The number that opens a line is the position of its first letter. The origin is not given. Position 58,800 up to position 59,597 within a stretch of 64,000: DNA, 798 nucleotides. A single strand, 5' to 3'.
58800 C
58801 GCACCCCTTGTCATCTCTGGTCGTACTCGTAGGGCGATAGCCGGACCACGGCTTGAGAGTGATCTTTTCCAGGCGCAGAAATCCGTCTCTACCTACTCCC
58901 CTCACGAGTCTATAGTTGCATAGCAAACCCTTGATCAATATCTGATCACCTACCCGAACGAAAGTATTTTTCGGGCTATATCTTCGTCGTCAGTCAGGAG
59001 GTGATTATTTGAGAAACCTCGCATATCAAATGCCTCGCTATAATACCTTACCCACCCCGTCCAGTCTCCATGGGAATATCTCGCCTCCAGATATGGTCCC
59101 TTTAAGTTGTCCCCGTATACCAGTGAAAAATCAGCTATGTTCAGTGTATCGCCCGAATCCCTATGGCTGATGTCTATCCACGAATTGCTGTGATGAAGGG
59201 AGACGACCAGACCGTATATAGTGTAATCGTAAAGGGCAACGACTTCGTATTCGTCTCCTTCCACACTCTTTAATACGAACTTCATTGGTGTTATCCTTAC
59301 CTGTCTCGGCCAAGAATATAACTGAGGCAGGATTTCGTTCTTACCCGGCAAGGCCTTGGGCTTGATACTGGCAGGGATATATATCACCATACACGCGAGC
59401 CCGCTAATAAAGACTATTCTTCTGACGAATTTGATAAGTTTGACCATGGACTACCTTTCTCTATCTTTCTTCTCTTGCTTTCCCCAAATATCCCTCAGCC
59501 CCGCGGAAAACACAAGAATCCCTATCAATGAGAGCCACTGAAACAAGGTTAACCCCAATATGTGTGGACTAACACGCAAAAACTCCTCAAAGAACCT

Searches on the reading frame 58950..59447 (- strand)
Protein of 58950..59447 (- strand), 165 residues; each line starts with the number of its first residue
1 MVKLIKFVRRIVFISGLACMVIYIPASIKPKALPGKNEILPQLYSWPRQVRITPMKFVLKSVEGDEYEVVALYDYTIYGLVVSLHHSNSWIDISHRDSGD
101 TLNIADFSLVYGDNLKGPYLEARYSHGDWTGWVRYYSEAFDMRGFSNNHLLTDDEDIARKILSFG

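Call 24: search_protein_families(library=pfam, proteins=[window:58950-59447:-], max_evalue=0.01)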
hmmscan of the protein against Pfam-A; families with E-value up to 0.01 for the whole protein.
window:58950-59447:- (165 aa): 0 families

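Call 33: search_protein_families(library=ncbifam, proteins=[window:58950-59447:-], max_evalue=0.01)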
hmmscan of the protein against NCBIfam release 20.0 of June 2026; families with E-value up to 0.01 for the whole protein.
window:58950-59447:- (165 aa): 0 families

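Call 43: find_encoding_contigs(protein=window:58950-59447:-, flank=10000, max_places=6)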
Protein window:58950-59447:- (165 aa): 4 contigs read that carry it; 3 places shown.
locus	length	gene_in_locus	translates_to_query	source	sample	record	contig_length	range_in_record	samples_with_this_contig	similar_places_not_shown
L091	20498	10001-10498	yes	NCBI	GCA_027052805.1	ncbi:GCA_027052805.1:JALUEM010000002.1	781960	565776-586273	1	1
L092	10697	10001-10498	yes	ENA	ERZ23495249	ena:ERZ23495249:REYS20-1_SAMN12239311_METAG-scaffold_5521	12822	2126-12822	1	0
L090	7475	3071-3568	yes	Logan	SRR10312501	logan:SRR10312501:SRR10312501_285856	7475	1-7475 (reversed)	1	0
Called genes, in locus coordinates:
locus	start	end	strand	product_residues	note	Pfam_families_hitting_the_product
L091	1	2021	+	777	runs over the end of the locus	PF01553:Acyltransferase, PF00501:AMP-binding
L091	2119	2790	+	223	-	PF00132:Hexapep, PF14602:Hexapep_2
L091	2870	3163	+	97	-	PF09862:DUF2089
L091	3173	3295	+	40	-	-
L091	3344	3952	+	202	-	PF00665:rve, PF13683:rve_3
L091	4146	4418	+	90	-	-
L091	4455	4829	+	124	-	-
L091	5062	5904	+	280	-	-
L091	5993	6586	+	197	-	-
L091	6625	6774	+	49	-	-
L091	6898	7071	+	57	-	PF23545:Zn_ribbon_HMPTM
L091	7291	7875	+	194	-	PF04055:Radical_SAM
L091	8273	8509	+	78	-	-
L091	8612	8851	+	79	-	PF04140:ICMT (weak), PF04191:PEMT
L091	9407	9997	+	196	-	PF01790:LGT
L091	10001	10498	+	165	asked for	-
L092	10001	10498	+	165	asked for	-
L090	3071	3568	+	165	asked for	-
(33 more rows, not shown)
